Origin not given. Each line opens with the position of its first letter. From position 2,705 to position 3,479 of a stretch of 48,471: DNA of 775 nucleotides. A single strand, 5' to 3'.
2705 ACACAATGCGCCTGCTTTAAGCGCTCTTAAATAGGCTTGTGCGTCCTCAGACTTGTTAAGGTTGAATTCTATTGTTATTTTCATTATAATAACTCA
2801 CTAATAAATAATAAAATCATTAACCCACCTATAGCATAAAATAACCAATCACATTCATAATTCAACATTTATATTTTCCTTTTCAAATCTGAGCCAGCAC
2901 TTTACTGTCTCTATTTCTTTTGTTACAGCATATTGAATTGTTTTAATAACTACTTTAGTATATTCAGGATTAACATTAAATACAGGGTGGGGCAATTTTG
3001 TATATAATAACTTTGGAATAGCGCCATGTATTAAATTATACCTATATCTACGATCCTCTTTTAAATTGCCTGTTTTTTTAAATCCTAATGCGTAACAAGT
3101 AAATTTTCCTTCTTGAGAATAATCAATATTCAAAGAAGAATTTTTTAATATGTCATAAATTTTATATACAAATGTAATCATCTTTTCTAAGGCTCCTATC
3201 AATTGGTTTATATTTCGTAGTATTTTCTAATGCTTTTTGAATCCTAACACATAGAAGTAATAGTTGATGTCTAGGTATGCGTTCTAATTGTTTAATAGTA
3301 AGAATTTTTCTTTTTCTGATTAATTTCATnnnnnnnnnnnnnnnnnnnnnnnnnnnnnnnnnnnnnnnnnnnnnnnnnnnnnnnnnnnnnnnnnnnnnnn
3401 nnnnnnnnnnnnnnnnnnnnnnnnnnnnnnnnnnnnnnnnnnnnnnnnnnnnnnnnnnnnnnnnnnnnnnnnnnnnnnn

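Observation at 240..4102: Family A DNA polymerase encoded as genes in pieces, separated by about 1.75 kb holding seven small genes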

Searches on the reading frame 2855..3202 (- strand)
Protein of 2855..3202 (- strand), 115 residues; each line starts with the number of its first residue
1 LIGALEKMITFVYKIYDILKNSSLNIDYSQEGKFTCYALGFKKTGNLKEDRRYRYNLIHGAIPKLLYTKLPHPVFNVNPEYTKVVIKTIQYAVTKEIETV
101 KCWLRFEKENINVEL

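Call 3: search_protein_families(library=pfam, proteins=[window:2855-3202:-], max_evalue=0.1)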
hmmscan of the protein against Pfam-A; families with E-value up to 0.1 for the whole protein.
window:2855-3202:- (115 aa): 1 family
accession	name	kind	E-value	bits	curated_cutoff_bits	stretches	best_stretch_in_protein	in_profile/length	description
PF18740.7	EC042_2821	-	0.051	14.6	24.9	0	12-64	14-70/97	EC042_2821-like Restriction Endonuclease-like domain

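Call 11: search_protein_families(library=phrogs, proteins=[window:2855-3202:-], max_evalue=0.01)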
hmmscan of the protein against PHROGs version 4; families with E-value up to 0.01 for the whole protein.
window:2855-3202:- (115 aa): 0 families

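Call 47: search_protein_families(library=ncbifam, proteins=[window:2855-3181:-], max_evalue=0.01)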
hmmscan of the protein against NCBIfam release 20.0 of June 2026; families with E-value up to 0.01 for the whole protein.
window:2855-3181:- (108 aa): 0 families

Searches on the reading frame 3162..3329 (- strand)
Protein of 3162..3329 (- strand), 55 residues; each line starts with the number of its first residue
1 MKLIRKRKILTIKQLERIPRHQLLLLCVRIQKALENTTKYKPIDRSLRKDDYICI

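Call 3: search_protein_families(library=pfam, proteins=[window:3162-3329:-], max_evalue=0.1)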
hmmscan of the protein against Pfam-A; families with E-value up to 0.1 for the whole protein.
window:3162-3329:- (55 aa): 1 family
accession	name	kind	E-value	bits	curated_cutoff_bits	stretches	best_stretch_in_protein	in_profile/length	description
PF10158.14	LOH1CR12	-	0.019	15.5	24.7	1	3-43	9-49/131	Tumour suppressor protein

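Call 11: search_protein_families(library=phrogs, proteins=[window:3162-3329:-], max_evalue=0.01)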
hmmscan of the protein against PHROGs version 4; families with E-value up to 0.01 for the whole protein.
window:3162-3329:- (55 aa): 0 families

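Call 47: search_protein_families(library=ncbifam, proteins=[window:3162-3329:-], max_evalue=0.01)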
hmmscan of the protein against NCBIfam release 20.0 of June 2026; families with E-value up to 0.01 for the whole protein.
window:3162-3329:- (55 aa): 0 families
